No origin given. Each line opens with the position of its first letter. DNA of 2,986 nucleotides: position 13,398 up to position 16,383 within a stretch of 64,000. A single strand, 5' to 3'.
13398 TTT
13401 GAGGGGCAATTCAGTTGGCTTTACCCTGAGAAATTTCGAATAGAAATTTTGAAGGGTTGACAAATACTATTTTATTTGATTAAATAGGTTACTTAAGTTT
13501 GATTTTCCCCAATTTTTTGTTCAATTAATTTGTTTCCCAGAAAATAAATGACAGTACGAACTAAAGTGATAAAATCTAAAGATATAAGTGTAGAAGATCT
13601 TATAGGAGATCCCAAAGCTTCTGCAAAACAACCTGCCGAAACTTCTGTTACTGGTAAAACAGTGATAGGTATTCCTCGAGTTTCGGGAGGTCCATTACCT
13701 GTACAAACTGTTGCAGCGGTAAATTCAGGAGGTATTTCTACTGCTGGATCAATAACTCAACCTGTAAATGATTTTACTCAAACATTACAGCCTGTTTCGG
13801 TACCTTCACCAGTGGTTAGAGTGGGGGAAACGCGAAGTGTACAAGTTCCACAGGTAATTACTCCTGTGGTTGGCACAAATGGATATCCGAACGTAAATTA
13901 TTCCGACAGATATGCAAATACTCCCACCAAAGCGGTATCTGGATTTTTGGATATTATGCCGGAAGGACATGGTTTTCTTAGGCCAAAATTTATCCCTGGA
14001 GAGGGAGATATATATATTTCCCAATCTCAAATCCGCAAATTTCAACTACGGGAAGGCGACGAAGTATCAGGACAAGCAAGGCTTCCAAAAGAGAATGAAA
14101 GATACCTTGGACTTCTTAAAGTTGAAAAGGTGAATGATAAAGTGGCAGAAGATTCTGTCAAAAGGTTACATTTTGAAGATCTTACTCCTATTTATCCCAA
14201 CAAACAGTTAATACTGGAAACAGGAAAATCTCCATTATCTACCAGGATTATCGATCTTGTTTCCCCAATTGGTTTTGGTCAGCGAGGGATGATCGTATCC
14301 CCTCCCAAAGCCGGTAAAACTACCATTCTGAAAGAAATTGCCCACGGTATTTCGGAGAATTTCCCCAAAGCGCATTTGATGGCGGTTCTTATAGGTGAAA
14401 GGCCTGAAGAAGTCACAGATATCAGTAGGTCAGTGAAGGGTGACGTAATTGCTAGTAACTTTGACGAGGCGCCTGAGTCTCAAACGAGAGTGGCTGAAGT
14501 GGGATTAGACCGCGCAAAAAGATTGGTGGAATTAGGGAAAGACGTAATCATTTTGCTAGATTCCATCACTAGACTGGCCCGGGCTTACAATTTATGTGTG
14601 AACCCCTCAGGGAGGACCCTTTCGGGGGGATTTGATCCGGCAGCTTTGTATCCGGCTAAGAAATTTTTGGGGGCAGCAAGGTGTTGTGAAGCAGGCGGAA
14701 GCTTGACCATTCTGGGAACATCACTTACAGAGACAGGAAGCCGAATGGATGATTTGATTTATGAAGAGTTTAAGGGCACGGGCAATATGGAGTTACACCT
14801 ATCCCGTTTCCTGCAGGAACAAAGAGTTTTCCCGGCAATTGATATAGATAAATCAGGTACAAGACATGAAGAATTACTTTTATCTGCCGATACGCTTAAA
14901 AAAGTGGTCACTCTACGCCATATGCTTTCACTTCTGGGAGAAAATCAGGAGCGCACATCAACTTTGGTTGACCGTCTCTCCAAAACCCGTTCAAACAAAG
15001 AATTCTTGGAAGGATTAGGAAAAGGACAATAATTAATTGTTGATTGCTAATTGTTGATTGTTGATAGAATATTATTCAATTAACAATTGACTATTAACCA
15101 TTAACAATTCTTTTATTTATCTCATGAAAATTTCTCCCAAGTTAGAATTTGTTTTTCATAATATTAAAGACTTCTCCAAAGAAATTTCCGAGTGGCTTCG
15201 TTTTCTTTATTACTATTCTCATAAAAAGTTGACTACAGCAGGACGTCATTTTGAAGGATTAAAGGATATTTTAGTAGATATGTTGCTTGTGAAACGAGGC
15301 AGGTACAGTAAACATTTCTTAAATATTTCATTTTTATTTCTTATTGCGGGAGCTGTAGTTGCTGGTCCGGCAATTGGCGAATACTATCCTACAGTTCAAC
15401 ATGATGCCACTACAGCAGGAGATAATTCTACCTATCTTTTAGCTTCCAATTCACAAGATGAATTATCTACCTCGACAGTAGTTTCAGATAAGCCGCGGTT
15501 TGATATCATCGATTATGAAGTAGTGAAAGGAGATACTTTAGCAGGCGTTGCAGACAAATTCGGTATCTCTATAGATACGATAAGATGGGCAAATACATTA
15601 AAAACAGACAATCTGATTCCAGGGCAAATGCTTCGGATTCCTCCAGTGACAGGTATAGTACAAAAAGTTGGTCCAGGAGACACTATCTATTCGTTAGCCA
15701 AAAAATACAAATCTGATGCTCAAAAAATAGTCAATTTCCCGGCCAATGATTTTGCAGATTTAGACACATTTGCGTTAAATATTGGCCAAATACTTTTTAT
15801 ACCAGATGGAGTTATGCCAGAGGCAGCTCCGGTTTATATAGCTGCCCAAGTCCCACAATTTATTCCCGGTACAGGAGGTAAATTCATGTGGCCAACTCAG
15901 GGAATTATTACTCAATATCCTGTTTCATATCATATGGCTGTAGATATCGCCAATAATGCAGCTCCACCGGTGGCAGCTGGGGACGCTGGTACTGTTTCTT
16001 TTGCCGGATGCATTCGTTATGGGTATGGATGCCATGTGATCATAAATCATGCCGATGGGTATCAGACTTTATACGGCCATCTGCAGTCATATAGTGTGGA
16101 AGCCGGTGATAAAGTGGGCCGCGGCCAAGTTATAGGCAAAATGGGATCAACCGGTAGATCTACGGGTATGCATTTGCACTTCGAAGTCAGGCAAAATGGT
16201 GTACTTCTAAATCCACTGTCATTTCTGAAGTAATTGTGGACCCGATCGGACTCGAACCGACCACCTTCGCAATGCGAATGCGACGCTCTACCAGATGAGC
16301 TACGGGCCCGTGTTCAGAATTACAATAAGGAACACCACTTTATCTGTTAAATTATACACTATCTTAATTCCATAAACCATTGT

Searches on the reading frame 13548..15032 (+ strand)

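Call 73: search_protein_families(library=pfam, proteins=[window:13548-15032:+], max_evalue=0.001)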
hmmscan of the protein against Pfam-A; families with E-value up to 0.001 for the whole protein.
window:13548-15032:+ (494 aa): 2 families
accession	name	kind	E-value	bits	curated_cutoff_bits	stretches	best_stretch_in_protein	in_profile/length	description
PF07497.18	Rho_RNA_bind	-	1.2e-26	92.8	27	1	130-198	1-70/73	Rho termination factor, RNA-binding domain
PF00006.31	ATP-synt_ab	-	1.7e-25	90.4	29.5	1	232-436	2-211/213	ATP synthase alpha/beta family, nucleotide-binding domain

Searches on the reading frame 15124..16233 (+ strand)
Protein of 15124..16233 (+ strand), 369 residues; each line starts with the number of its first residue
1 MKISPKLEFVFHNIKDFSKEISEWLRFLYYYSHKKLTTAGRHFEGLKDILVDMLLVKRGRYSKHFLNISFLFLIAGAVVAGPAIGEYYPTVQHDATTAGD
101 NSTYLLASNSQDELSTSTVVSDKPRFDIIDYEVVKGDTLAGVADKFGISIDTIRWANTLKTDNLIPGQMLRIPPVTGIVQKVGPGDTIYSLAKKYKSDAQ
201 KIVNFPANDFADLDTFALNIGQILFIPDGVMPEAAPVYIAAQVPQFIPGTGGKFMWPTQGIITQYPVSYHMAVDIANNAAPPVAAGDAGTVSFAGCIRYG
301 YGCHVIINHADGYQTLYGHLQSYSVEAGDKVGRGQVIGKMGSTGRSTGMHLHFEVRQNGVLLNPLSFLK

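Call 73: search_protein_families(library=pfam, proteins=[window:15124-16233:+], max_evalue=0.001)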
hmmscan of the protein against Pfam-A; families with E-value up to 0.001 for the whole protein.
window:15124-16233:+ (369 aa): 3 families
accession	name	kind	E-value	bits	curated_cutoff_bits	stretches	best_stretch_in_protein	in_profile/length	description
PF01551.29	Peptidase_M23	-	4.6e-31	107.3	28.7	1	269-364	2-96/96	Peptidase family M23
PF01476.26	LysM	-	3.3e-21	75.4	20.9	2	131-173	1-43/43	LysM domain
PF23473.1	LysM3_LYK4_5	-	3.9e-08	33.7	29.3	1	131-166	5-40/48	LYK4/5 LysM3 domain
